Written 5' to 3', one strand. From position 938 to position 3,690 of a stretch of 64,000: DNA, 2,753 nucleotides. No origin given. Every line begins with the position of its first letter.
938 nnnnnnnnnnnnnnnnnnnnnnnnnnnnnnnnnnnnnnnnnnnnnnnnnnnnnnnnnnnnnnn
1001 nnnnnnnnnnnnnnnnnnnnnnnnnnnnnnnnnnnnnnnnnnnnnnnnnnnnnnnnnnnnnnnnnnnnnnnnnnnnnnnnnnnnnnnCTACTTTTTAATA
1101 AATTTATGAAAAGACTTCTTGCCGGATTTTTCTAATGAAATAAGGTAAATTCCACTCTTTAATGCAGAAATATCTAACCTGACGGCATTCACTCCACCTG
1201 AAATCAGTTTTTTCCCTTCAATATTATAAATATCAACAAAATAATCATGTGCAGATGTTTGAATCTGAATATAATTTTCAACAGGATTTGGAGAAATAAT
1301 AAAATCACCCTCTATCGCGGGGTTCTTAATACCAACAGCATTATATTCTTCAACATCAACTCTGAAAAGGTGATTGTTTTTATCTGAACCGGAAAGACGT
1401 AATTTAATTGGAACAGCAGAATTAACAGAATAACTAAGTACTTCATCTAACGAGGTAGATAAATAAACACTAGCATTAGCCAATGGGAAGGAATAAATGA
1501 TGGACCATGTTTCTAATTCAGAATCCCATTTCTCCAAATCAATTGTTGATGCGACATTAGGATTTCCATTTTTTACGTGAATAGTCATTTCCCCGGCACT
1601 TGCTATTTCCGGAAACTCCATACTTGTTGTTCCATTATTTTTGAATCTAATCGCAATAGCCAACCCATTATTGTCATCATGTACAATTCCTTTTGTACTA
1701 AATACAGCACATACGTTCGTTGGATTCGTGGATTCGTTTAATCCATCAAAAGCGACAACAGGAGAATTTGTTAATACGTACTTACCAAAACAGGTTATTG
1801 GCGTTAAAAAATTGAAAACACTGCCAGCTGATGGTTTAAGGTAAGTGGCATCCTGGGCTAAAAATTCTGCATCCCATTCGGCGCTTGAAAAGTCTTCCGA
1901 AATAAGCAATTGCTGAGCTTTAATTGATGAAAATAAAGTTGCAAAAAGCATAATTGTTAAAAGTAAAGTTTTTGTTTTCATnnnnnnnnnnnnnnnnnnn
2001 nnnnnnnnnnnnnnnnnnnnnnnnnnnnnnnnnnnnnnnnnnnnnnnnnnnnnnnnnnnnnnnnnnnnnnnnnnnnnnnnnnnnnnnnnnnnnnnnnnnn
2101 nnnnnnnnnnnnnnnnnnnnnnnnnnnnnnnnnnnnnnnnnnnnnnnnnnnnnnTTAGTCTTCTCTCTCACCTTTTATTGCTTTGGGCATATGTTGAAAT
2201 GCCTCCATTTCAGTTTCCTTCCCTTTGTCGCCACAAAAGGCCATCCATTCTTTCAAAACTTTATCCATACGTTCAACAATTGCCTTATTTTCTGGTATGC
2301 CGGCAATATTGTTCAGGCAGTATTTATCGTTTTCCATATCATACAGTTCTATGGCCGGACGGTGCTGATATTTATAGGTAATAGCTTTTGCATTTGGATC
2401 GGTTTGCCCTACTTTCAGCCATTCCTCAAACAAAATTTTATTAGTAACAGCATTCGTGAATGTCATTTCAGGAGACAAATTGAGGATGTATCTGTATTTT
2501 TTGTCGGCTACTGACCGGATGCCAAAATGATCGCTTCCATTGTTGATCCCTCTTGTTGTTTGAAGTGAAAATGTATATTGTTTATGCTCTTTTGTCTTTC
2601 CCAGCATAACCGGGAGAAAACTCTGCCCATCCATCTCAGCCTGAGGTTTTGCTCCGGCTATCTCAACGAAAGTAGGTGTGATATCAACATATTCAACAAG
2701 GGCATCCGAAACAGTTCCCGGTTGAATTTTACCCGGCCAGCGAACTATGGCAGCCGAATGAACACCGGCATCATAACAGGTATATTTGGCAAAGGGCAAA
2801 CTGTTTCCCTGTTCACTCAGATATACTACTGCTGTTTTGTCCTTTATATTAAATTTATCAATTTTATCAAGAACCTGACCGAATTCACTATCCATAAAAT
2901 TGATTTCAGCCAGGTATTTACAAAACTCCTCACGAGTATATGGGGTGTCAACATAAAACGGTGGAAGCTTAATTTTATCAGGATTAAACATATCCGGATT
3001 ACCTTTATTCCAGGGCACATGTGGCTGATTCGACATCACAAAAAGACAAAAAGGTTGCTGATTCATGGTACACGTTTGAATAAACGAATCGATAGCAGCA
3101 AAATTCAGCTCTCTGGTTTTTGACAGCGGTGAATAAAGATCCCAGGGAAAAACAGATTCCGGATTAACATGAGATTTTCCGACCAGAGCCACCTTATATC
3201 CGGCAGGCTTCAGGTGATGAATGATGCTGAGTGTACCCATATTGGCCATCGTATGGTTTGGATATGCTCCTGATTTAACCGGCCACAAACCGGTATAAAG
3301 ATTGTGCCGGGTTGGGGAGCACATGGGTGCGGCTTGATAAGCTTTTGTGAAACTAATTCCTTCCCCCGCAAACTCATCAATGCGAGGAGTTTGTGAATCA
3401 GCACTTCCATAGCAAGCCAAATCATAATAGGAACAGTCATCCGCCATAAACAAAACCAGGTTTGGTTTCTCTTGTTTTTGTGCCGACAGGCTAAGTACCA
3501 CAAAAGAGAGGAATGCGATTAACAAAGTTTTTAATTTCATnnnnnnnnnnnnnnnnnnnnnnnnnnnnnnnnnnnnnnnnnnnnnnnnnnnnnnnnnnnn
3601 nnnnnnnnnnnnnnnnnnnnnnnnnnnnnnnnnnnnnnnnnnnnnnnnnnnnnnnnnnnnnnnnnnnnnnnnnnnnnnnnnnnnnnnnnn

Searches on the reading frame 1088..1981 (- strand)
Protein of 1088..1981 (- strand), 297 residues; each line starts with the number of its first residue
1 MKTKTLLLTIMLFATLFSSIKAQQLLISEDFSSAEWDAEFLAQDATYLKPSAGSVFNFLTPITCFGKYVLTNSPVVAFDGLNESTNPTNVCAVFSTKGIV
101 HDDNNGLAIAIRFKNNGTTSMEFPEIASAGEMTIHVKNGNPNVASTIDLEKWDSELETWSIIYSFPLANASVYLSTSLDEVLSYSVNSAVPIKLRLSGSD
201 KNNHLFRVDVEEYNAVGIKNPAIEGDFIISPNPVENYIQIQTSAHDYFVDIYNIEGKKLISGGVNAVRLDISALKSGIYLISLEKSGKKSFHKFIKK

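Call 25: search_protein_families(library=pfam, proteins=[window:1088-1981:-], max_evalue=0.00001)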
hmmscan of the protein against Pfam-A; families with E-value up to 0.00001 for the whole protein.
window:1088-1981:- (297 aa): 1 family
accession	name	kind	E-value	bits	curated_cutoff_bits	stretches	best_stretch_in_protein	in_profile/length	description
PF18962.6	Por_Secre_tail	-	1.9e-11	44.5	27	1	229-295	1-74/75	Secretion system C-terminal sorting domain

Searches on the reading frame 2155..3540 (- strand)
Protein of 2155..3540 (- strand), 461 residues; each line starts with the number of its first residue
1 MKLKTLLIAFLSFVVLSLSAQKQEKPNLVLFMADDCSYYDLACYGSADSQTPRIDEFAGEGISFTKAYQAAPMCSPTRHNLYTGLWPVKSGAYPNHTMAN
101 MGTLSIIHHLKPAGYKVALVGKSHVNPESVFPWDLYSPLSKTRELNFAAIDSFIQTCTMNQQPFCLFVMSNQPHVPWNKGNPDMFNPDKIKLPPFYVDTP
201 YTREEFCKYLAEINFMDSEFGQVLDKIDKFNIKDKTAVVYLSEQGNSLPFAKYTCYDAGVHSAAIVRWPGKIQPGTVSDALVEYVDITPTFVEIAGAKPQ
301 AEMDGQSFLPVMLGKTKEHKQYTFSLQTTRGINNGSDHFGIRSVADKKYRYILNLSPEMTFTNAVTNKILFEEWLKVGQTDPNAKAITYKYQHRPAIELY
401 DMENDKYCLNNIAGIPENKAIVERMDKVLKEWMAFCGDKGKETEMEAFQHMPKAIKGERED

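Call 25: search_protein_families(library=pfam, proteins=[window:2155-3540:-], max_evalue=0.00001)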
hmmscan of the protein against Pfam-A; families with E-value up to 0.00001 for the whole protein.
window:2155-3540:- (461 aa): 2 families
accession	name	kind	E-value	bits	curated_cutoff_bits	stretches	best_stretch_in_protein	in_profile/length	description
PF00884.28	Sulfatase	-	8.9e-34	117.6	25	1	26-296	1-300/301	Sulfatase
PF16347.10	SGSH_C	-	4.3e-19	69.6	29.3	1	250-351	6-106/154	N-sulphoglucosamine sulphohydrolase, C-terminal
